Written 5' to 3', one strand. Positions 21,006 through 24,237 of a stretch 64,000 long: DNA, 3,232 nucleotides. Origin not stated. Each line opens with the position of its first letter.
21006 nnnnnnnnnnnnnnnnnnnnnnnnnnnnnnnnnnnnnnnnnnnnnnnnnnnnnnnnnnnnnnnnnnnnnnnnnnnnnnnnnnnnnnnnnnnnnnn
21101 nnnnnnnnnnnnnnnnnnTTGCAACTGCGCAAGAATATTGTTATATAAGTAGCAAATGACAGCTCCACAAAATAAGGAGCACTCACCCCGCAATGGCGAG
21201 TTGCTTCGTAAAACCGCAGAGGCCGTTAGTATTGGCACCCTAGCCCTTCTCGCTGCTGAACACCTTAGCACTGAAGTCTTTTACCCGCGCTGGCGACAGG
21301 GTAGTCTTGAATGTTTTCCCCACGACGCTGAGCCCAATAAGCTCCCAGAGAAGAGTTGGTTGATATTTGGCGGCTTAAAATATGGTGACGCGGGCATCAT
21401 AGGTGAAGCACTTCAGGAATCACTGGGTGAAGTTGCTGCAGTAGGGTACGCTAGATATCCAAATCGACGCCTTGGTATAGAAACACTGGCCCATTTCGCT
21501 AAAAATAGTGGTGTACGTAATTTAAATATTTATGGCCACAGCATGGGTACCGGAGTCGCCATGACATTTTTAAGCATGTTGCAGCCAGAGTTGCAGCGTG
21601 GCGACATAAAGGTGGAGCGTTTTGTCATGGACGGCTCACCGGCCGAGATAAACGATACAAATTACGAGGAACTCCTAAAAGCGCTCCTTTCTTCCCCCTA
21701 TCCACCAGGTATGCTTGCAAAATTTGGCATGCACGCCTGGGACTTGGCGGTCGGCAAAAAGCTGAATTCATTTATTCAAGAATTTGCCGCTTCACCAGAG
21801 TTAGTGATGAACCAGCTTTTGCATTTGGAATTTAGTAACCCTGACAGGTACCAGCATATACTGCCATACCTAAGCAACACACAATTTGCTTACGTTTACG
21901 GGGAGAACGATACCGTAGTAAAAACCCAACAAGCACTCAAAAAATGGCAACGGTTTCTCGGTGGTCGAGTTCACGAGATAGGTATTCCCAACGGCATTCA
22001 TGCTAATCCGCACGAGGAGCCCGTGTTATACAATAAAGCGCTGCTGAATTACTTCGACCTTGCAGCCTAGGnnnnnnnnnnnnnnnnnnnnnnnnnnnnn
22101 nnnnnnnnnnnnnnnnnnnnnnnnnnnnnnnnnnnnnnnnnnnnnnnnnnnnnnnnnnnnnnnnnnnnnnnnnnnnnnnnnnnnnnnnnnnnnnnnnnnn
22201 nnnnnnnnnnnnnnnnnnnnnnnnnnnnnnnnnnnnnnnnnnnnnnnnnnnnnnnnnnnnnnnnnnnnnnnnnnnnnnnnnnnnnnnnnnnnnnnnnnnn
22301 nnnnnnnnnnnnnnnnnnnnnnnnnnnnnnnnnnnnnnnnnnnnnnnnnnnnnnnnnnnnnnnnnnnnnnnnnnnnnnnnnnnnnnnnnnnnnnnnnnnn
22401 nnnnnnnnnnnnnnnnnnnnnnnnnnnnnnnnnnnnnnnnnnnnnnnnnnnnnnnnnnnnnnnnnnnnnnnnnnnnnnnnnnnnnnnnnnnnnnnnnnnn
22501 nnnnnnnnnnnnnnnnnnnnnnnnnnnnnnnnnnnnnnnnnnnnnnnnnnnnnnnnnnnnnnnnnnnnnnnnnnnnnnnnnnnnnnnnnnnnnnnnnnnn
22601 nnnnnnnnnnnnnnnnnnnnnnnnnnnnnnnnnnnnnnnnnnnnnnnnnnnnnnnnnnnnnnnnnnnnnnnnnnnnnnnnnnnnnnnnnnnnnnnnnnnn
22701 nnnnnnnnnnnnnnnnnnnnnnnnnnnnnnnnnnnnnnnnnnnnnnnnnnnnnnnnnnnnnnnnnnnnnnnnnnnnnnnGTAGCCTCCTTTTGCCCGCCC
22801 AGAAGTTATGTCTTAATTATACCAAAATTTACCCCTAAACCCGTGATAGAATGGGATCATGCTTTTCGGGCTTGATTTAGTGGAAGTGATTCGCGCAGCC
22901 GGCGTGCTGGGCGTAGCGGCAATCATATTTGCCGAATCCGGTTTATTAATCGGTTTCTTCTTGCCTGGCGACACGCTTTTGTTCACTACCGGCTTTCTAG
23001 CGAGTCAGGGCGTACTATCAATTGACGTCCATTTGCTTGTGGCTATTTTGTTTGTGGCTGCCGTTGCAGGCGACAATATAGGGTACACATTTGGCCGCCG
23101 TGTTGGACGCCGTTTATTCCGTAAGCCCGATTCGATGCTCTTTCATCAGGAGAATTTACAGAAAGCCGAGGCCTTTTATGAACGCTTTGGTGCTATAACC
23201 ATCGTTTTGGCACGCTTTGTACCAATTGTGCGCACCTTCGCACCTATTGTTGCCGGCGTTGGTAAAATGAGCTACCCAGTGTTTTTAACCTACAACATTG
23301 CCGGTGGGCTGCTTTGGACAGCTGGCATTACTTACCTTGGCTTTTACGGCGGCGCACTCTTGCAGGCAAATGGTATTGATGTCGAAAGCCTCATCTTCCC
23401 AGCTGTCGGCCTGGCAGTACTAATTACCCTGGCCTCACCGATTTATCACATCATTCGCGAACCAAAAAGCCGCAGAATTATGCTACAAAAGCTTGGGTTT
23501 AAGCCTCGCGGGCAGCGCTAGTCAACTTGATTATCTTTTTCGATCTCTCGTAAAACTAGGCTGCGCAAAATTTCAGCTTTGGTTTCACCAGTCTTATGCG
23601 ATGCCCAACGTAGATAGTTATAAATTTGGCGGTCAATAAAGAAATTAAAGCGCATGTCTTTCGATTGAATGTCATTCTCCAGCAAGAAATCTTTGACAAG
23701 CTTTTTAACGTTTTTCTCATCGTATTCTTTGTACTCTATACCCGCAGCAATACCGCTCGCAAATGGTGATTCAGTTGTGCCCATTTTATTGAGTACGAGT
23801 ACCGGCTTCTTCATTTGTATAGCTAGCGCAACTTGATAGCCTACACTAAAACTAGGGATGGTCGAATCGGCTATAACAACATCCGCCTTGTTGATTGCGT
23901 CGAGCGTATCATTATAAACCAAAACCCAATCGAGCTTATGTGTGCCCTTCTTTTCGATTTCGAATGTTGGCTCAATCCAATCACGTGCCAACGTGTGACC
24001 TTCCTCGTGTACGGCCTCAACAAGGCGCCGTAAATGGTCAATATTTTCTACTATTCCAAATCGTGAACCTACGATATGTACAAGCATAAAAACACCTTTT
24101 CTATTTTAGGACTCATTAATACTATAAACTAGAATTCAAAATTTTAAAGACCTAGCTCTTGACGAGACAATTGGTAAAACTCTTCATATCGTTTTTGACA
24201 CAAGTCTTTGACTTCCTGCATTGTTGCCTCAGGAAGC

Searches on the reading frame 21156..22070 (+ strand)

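Call 56: search_protein_families(library=pfam, proteins=[window:21156-22070:+], max_evalue=0.001)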
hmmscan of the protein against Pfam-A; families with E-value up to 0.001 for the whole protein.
window:21156-22070:+ (304 aa): 1 family
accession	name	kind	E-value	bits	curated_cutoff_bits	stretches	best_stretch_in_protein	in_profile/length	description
PF00561.26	Abhydrolase_1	-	1.4e-05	25.3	25.8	0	118-191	66-141/245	alpha/beta hydrolase fold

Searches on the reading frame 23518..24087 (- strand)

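Call 56: search_protein_families(library=pfam, proteins=[window:23518-24087:-], max_evalue=0.001)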
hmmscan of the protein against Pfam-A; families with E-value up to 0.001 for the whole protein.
window:23518-24087:- (189 aa): 1 family
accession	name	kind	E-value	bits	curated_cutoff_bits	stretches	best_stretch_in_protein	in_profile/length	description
PF05014.21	Nuc_deoxyrib_tr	-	0.00096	19.7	28.8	0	14-101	12-98/117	Nucleoside 2-deoxyribosyltransferase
